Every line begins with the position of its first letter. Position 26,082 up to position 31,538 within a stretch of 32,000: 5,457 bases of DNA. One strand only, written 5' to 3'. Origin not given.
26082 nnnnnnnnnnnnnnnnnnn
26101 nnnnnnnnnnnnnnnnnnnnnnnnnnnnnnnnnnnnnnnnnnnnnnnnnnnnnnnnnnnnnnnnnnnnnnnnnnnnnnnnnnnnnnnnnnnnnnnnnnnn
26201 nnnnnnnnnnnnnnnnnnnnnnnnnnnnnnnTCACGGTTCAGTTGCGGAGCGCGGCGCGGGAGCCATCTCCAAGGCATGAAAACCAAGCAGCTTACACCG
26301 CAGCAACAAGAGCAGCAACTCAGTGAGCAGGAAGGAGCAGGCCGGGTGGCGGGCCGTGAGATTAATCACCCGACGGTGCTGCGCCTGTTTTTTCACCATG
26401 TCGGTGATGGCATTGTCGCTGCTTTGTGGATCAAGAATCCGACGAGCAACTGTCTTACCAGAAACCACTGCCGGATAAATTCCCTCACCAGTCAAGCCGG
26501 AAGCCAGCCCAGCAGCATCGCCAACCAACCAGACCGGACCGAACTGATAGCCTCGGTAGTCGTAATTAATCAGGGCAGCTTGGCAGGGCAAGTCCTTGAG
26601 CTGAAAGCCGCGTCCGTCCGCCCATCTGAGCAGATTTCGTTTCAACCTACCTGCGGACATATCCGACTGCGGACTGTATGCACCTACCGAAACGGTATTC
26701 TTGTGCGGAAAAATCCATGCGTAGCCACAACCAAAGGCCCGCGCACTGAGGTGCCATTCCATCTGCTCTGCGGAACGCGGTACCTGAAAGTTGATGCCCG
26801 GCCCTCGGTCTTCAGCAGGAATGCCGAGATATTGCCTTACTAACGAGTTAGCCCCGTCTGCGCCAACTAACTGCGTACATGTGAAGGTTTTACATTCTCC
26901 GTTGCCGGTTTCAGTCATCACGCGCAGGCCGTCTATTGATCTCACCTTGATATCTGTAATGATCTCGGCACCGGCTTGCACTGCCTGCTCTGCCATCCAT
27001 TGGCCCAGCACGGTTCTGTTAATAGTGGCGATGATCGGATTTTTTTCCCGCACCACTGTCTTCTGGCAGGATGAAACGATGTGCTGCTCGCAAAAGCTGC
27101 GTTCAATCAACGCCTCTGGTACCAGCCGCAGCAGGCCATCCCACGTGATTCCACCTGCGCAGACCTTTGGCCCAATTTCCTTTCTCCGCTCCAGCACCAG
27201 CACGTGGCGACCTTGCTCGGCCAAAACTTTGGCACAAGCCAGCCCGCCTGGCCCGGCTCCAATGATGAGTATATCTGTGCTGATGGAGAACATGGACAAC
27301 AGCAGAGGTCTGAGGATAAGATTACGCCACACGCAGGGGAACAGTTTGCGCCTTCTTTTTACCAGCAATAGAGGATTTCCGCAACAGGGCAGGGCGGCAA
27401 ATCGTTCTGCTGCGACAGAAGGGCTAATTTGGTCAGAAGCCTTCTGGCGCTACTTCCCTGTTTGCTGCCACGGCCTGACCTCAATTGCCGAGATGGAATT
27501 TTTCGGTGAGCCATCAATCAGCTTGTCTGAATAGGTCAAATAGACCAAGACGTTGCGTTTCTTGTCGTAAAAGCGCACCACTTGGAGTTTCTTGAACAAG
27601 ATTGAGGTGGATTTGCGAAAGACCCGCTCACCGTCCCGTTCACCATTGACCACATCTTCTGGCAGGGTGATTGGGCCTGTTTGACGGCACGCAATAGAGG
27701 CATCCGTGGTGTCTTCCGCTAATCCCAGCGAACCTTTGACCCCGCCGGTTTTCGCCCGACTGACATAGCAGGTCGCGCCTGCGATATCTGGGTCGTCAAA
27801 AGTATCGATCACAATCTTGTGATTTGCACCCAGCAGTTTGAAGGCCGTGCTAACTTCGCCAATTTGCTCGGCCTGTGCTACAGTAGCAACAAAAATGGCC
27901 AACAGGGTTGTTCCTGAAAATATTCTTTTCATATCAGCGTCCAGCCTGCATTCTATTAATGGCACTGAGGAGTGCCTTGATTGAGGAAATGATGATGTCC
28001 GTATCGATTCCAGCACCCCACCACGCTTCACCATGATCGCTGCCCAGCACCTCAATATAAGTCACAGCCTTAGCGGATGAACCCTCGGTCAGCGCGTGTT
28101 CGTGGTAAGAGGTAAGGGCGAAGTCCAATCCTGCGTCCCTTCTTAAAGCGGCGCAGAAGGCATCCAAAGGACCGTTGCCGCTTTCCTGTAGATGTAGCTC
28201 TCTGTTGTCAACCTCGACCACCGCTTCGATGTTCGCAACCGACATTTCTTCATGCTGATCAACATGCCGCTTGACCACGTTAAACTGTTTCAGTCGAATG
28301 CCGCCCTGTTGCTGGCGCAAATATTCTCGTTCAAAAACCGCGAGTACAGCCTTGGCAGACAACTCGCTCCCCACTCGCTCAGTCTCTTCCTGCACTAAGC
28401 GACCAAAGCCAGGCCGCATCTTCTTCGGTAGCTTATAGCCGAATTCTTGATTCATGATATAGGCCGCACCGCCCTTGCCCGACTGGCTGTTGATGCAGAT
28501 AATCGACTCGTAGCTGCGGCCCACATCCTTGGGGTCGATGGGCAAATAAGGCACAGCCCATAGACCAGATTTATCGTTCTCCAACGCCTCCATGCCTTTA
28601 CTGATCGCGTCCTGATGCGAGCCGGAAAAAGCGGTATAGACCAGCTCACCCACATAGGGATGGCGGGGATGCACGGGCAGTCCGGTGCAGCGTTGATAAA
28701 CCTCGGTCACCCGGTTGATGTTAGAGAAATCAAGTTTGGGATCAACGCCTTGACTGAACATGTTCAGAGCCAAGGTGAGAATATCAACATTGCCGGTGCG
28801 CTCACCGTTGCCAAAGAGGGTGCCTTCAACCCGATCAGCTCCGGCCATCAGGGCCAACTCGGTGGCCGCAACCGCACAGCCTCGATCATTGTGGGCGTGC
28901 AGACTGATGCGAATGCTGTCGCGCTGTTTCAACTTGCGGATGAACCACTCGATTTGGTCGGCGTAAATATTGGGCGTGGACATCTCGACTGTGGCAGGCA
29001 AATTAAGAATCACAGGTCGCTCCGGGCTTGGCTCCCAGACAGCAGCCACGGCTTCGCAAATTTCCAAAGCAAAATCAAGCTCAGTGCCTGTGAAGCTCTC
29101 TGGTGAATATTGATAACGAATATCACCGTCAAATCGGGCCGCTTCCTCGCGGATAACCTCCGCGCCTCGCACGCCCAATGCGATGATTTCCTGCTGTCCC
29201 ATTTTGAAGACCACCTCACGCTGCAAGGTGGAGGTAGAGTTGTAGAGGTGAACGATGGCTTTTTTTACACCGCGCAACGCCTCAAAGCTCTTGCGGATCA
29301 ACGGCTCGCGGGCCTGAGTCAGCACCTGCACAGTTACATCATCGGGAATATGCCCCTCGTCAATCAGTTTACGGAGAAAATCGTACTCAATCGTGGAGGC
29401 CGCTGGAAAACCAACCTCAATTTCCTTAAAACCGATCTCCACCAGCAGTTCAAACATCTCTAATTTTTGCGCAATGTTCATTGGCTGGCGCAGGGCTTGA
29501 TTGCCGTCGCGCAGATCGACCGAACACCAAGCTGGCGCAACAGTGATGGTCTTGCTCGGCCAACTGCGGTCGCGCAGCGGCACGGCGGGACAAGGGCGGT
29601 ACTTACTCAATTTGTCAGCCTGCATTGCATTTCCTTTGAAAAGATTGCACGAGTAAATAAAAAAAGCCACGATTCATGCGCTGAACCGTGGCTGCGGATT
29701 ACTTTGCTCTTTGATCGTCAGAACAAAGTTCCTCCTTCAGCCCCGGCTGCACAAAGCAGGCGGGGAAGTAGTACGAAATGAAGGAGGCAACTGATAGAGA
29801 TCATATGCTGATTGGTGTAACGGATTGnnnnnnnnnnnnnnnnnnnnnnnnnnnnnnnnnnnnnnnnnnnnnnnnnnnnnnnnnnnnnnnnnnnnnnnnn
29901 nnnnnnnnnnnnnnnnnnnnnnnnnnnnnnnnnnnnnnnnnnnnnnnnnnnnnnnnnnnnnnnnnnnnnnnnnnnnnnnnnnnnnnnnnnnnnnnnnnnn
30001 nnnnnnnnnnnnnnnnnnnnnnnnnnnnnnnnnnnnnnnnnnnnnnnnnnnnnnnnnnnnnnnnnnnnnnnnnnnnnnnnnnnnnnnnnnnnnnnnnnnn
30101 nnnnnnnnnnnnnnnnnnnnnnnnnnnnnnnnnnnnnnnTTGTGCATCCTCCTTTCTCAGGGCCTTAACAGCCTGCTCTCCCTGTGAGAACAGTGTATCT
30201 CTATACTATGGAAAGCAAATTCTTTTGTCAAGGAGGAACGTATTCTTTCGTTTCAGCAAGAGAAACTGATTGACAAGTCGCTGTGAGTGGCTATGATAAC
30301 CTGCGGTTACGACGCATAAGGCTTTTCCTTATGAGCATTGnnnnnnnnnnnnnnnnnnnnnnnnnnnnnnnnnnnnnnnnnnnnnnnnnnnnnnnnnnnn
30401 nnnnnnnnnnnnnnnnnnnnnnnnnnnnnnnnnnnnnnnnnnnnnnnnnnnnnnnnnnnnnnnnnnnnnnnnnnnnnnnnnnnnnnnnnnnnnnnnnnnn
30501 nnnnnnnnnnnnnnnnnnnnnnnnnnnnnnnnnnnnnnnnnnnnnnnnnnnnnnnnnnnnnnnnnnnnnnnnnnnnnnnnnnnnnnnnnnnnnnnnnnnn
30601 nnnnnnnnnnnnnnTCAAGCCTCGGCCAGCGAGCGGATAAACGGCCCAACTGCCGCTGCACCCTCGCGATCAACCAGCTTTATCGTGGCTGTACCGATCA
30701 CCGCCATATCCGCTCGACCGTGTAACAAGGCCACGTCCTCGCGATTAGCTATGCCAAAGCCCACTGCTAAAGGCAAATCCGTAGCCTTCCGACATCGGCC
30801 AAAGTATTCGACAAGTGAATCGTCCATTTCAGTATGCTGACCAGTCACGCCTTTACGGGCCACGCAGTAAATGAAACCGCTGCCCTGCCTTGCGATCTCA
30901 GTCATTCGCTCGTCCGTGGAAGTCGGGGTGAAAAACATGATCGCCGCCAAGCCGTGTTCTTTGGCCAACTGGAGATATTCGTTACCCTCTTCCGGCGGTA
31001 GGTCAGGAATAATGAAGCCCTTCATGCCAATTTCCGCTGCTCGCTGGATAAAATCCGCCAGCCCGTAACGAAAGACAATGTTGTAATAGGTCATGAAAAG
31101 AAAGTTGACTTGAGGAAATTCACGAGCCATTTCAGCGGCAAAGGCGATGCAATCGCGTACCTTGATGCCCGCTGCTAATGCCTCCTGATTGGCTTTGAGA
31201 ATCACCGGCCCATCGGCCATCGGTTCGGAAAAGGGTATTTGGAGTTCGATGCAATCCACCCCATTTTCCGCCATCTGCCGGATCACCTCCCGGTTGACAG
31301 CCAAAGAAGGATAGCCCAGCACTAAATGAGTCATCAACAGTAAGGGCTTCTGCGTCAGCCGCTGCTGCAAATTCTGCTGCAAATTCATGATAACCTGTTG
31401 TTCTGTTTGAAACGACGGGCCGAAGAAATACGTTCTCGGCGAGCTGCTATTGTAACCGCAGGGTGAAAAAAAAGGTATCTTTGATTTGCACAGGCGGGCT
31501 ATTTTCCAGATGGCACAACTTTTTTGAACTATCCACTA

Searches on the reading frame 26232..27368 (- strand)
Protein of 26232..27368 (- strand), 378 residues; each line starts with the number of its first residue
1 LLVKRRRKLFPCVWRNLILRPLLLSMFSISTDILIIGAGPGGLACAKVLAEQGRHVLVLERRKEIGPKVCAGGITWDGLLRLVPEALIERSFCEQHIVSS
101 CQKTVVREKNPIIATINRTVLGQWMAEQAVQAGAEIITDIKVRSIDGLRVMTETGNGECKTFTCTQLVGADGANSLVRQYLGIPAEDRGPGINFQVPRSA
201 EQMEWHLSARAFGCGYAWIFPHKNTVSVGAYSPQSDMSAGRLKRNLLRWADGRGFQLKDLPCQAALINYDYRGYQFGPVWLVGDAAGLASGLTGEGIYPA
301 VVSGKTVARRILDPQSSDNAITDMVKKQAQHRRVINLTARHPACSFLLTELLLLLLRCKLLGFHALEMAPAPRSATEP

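Call 10: search_protein_families(library=pfam, proteins=[window:26232-27368:-], max_evalue=0.01)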
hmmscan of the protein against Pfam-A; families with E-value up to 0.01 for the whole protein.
window:26232-27368:- (378 aa): 12 families
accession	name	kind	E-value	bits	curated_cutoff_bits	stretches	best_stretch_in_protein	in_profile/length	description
PF01494.25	FAD_binding_3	-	3.4e-18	66.4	22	1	31-297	2-304/349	FAD binding domain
PF01266.30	DAO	-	1.5e-11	44.9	27.9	2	32-66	1-35/353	FAD dependent oxidoreductase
PF13450.12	NAD_binding_8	-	1.8e-08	34.9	21.9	1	35-66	1-32/68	NAD(P)-binding Rossmann-like domain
PF03486.20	HI0933_like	-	2.8e-08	33.9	50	1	32-73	2-43/244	HI0933-like protein Rossmann domain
PF01946.23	Thi4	-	1.3e-07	31.5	26.2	1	29-79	16-67/235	Thi4 family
PF07992.20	Pyr_redox_2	-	3.2e-07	30.5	26.1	1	32-203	2-136/291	Pyridine nucleotide-disulphide oxidoreductase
PF12831.13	FAD_oxidored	-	6.8e-07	29.4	27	1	32-131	1-104/416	FAD dependent oxidoreductase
PF00890.30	FAD_binding_2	-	2.5e-06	27.4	20.4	1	32-75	1-45/414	FAD binding domain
PF00070.33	Pyr_redox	-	8e-06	26.7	22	1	33-67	2-36/82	Pyridine nucleotide-disulphide oxidoreductase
PF13738.12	Pyr_redox_3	-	8e-05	22.5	30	1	34-62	1-30/305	Pyridine nucleotide-disulphide oxidoreductase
PF01593.30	Amino_oxidase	-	0.0005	19.9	19.8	1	41-69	2-30/443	Flavin containing amine oxidoreductase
PF05834.18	Lycopene_cycl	-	0.00094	18.8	23.4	1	32-178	1-146/380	Lycopene cyclase protein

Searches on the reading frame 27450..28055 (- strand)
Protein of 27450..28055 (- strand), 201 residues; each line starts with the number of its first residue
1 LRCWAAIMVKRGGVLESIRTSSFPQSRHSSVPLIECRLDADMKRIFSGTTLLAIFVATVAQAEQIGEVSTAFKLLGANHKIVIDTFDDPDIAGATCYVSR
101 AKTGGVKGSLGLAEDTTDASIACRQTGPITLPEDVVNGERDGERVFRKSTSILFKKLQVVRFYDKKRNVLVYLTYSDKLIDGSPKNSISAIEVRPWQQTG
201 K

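Call 10: search_protein_families(library=pfam, proteins=[window:27450-28055:-], max_evalue=0.01)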
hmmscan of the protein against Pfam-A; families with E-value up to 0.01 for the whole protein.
window:27450-28055:- (201 aa): 1 family
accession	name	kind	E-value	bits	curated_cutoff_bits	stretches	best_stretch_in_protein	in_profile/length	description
PF05981.17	CreA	-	5.4e-57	191.9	25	1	65-196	1-131/131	CreA protein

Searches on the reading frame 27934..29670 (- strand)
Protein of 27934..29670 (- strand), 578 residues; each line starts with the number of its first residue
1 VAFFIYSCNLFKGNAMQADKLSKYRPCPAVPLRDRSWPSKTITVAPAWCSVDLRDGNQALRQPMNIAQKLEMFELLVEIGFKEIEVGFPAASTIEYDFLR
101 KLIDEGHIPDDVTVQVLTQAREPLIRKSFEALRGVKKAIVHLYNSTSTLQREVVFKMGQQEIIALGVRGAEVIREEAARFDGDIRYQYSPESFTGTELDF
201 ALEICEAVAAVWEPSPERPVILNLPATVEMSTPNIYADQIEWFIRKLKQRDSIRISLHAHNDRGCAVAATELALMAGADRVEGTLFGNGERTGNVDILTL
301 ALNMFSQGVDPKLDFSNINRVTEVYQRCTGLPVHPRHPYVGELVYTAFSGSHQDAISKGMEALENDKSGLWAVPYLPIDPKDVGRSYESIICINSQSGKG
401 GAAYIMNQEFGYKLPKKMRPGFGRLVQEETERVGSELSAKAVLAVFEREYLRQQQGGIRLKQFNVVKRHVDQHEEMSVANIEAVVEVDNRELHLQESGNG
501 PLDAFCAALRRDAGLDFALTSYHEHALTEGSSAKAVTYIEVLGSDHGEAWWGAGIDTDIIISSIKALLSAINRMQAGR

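Call 10: search_protein_families(library=pfam, proteins=[window:27934-29670:-], max_evalue=0.01)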
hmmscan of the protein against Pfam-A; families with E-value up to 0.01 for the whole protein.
window:27934-29670:- (578 aa): 3 families
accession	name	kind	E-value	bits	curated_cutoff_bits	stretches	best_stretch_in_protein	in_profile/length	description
PF00682.25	HMGL-like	-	1.7e-74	251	29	1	46-323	2-258/260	HMGL-like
PF22615.1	IPMS_D2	-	3.3e-34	117.4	27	1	342-407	1-66/66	Alpha-isopropylmalate synthase, post-catalytic domain-like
PF08502.15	LeuA_dimer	-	3e-29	102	24.9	1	437-574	2-130/131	LeuA allosteric (dimerisation) domain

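Call 80: find_homologous_proteins(query=window:27934-29670:-, max_evalue=1e-100)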
Query window:27934-29670:- (578 aa): 8000 proteins with E <= 1e-100 among 8000 candidates; the best 120 are listed.
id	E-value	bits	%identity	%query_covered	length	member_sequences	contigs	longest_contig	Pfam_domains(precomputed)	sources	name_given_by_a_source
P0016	0.0e+0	1275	100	97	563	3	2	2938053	PF00682.26,PF08502.16,PF22615.2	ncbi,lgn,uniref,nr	ncbi:MAG: 2-isopropylmalate synthase [Candidatus Electronema aureum]|uniref:2-isopropylmalate syntha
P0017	0.0e+0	1127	87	97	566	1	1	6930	PF00682.26,PF08502.16,PF22615.2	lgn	-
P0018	0.0e+0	1090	83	97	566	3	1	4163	PF00682.26,PF08502.16,PF22615.2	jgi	jgi:2-isopropylmalate synthase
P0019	0.0e+0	1083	85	97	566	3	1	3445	PF00682.26,PF08502.16,PF22615.2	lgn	-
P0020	0.0e+0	1081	84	97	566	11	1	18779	PF00682.26,PF08502.16,PF22615.2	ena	-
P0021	0.0e+0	1080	84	97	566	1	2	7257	PF00682.26,PF08502.16,PF22615.2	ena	-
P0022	0.0e+0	1078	84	97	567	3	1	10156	PF00682.26,PF08502.16,PF22615.2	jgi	jgi:2-isopropylmalate synthase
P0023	0.0e+0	1078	84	97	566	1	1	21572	PF00682.26,PF08502.16,PF22615.2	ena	-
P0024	0.0e+0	1078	85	97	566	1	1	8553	PF00682.26,PF08502.16,PF22615.2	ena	-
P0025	0.0e+0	1077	83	97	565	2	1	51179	PF00682.26,PF08502.16,PF22615.2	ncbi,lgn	-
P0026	0.0e+0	1073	83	97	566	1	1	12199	PF00682.26,PF08502.16,PF22615.2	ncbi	-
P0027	0.0e+0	1064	83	97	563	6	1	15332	PF00682.26,PF08502.16,PF22615.2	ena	-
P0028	0.0e+0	1059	82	97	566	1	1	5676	PF00682.26,PF08502.16,PF22615.2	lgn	-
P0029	0.0e+0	1058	82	97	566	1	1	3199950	PF00682.26,PF08502.16,PF22615.2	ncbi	ncbi:2-isopropylmalate synthase [Candidatus Electronema halotolerans]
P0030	0.0e+0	1057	82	97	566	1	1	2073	PF00682.26,PF08502.16,PF22615.2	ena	-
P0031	0.0e+0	1054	81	97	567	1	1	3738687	PF00682.26,PF08502.16,PF22615.2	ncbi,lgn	ncbi:MAG: 2-isopropylmalate synthase [Candidatus Electrothrix sp. YB6]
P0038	4.1e-294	994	77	97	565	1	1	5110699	PF00682.26,PF08502.16,PF22615.2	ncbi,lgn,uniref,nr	ncbi:MAG: 2-isopropylmalate synthase [Candidatus Electrothrix aestuarii]|uniref:2-isopropylmalate sy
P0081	4.8e-272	922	73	97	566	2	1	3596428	PF00682.26,PF08502.16,PF22615.2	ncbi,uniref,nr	ncbi:2-isopropylmalate synthase [Desulfolithobacter dissulfuricans]|uniref:2-isopropylmalate synthas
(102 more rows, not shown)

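Call 81: find_encoding_contigs(protein=P0029, flank=10000, max_places=1)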
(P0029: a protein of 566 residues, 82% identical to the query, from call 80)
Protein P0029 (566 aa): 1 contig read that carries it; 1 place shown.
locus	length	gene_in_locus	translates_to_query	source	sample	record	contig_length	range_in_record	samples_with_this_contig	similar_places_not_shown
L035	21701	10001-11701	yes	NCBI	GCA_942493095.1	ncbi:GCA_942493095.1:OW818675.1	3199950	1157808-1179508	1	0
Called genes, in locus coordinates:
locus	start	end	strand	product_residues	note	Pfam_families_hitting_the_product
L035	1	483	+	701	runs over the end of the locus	PF00122:E1-E2_ATPase, PF00702:Hydrolase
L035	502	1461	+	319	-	PF04338:DUF481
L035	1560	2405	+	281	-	PF00685:Sulfotransfer_1, PF13469:Sulfotransfer_3 (weak)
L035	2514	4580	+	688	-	PF00122:E1-E2_ATPase, PF00702:Hydrolase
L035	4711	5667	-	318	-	PF04015:DUF362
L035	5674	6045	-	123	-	PF01925:TauE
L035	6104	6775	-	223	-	PF12225:DUF5981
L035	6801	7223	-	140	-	PF02662:FlpD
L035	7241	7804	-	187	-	PF13183:Fer4_8, PF13237:Fer4_10 (weak), PF13187:Fer4_9, PF13484:Fer4_16 (weak), PF13534:Fer4_17, PF12838:Fer4_7, PF13187:Fer4_9 (weak), PF13237:Fer4_10, +6 more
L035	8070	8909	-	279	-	PF10563:CA_like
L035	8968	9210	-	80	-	-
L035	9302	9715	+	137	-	-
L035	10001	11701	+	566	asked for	PF00682:HMGL-like, PF22615:IPMS_D2, PF08502:LeuA_dimer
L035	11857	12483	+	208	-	PF01618:MotA_ExbB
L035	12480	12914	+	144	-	PF02472:ExbD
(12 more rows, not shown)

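Call 82: find_encoding_contigs(protein=P0031, flank=10000, max_places=1)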
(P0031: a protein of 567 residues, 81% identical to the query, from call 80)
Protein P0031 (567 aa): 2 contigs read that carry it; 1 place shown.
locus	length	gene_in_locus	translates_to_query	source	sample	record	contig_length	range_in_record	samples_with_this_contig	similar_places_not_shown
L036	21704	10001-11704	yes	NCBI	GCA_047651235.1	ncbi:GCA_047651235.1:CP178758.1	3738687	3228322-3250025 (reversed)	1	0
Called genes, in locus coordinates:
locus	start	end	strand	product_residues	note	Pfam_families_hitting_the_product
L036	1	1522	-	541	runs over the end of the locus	PF02446:Glyco_hydro_77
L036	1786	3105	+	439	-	PF03979:Sigma70_r1_1, PF00140:Sigma70_r1_2, PF04542:Sigma70_r2, PF04539:Sigma70_r3, PF04545:Sigma70_r4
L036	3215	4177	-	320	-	PF01207:Dus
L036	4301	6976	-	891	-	PF02629:CoA_binding, PF13380:CoA_binding_2, PF13607:Succ_CoA_lig, PF19045:Ligase_CoA_2, PF13549:ATP-grasp_5, PF13302:Acetyltransf_3, PF00583:Acetyltransf_1, PF13508:Acetyltransf_7 (weak)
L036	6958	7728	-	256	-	PF01569:PAP2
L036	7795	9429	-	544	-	PF08019:EptA_B_N, PF00884:Sulfatase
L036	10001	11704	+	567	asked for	PF00682:HMGL-like, PF22615:IPMS_D2, PF08502:LeuA_dimer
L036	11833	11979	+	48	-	-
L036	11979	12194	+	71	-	-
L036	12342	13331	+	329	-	PF00561:Abhydrolase_1, PF12697:Abhydrolase_6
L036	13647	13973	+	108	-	PF07690:MFS_1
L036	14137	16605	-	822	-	-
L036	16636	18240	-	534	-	PF00656:Peptidase_C14, PF20720:nSTAND3 (faint), PF25199:nSTAND_NTPase5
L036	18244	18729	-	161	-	-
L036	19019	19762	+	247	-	PF07070:Spo0M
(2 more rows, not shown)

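Call 83: find_encoding_contigs(protein=P0038, flank=10000, max_places=1)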
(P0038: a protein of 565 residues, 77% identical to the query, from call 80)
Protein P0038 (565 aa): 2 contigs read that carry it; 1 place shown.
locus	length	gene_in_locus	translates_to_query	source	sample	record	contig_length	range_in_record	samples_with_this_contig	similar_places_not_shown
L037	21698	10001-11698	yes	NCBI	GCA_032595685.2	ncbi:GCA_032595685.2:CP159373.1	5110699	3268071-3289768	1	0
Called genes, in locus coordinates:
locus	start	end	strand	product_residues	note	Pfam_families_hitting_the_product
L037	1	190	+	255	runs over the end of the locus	-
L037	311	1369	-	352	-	PF06674:DUF1176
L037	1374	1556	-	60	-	-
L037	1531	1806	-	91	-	PF12441:CopG_antitoxin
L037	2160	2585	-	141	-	-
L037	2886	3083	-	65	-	-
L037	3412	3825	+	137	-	PF04986:Y2_Tnp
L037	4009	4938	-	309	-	PF13701:DDE_Tnp_1_4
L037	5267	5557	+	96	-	PF04986:Y2_Tnp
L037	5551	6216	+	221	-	PF04986:Y2_Tnp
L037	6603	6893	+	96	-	PF04986:Y2_Tnp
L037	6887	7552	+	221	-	PF04986:Y2_Tnp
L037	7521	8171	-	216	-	-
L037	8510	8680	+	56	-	-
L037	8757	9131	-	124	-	PF20126:TumE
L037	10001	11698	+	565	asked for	PF00682:HMGL-like, PF22615:IPMS_D2, PF08502:LeuA_dimer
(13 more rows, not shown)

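Call 84: find_encoding_contigs(protein=P0081, flank=10000, max_places=1)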
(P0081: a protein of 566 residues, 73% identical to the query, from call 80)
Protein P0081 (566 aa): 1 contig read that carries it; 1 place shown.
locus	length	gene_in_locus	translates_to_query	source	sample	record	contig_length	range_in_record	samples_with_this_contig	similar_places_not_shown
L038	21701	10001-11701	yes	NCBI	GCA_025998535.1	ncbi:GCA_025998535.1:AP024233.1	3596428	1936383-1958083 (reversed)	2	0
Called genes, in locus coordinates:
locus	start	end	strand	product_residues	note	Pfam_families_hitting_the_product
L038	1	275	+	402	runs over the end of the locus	PF01545:Cation_efflux, PF16916:ZT_dimer (weak), PF02579:Nitro_FeMo-Co (weak)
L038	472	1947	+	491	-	PF00154:RecA_N (faint), PF03796:DnaB_C (faint), PF06745:ATPase, PF08423:Rad51 (faint), PF23442:DUF7125, PF13481:AAA_25, PF06745:ATPase, PF13401:AAA_22 (weak), +7 more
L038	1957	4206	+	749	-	PF08448:PAS_4, PF00989:PAS, PF08448:PAS_4, PF13426:PAS_9, PF08447:PAS_3, PF00512:HisKA, PF02518:HATPase_c, PF00072:Response_reg, +3 more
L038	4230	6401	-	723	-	PF00270:DEAD, PF00271:Helicase_C, PF16124:RecQ_Zn_bind, PF09382:RQC, PF00570:HRDC, PF14493:HTH_40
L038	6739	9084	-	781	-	PF21088:MS_channel_1st (weak), PF00924:MS_channel_2nd, PF21082:MS_channel_3rd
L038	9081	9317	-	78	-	PF04023:FeoA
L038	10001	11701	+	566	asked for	PF00682:HMGL-like, PF22615:IPMS_D2, PF08502:LeuA_dimer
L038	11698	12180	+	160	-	PF05981:CreA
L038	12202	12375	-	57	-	-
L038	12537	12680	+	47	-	-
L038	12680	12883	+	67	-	-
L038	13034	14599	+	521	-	PF00512:HisKA, PF02518:HATPase_c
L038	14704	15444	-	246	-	PF00037:Fer4 (faint), PF12837:Fer4_6 (weak), PF12838:Fer4_7 (faint), PF13187:Fer4_9 (weak), PF13237:Fer4_10 (weak), PF14697:Fer4_21 (weak), PF27217:AF_0155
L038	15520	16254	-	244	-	PF01966:HD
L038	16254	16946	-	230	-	PF01077:NIR_SIR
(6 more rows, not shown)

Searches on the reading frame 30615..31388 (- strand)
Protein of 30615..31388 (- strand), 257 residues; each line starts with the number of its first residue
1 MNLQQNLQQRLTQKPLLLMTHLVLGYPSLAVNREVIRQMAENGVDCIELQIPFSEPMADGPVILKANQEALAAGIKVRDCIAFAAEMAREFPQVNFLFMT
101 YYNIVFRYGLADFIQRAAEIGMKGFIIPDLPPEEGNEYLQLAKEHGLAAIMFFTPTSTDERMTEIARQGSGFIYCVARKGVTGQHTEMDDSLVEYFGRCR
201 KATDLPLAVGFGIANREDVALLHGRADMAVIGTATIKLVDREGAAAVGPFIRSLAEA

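Call 10: search_protein_families(library=pfam, proteins=[window:30615-31388:-], max_evalue=0.01)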
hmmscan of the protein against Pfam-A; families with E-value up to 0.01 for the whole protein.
window:30615-31388:- (257 aa): 2 families
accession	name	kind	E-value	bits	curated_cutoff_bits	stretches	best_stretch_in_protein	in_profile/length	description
PF00290.26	Trp_syntA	-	1e-68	231.6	27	1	13-242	7-236/259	Tryptophan synthase alpha chain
PF00977.27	His_biosynth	-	0.0048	16.8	23.6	0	191-238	60-108/228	Histidine biosynthesis protein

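Call 63: find_encoding_contigs(protein=window:30615-31388:-, flank=10000, max_places=2)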
Protein window:30615-31388:- (257 aa): 3 contigs read that carry it; 2 places shown.
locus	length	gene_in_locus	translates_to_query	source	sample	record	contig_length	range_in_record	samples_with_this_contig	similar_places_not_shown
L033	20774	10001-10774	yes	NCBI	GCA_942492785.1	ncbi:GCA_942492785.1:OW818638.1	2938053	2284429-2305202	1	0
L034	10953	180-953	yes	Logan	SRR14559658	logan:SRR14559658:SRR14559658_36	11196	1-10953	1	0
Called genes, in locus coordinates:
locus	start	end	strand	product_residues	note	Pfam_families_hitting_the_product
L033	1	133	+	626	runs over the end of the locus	PF02518:HATPase_c (weak), PF13589:HATPase_c_3, PF00183:HSP90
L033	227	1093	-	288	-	PF13546:DDE_5, PF01609:DDE_Tnp_1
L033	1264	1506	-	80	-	-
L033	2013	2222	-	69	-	-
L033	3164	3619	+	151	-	-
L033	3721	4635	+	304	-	-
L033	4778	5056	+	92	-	PF04365:BrnT_toxin (faint)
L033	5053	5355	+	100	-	-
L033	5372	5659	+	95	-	PF03683:UPF0175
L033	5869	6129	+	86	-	PF11848:DUF3368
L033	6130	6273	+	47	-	-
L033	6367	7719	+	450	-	PF00183:HSP90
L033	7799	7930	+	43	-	-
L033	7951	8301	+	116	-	-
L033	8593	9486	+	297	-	PF13612:DDE_Tnp_1_3, PF01609:DDE_Tnp_1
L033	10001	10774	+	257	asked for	PF00290:Trp_syntA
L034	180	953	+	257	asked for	PF00290:Trp_syntA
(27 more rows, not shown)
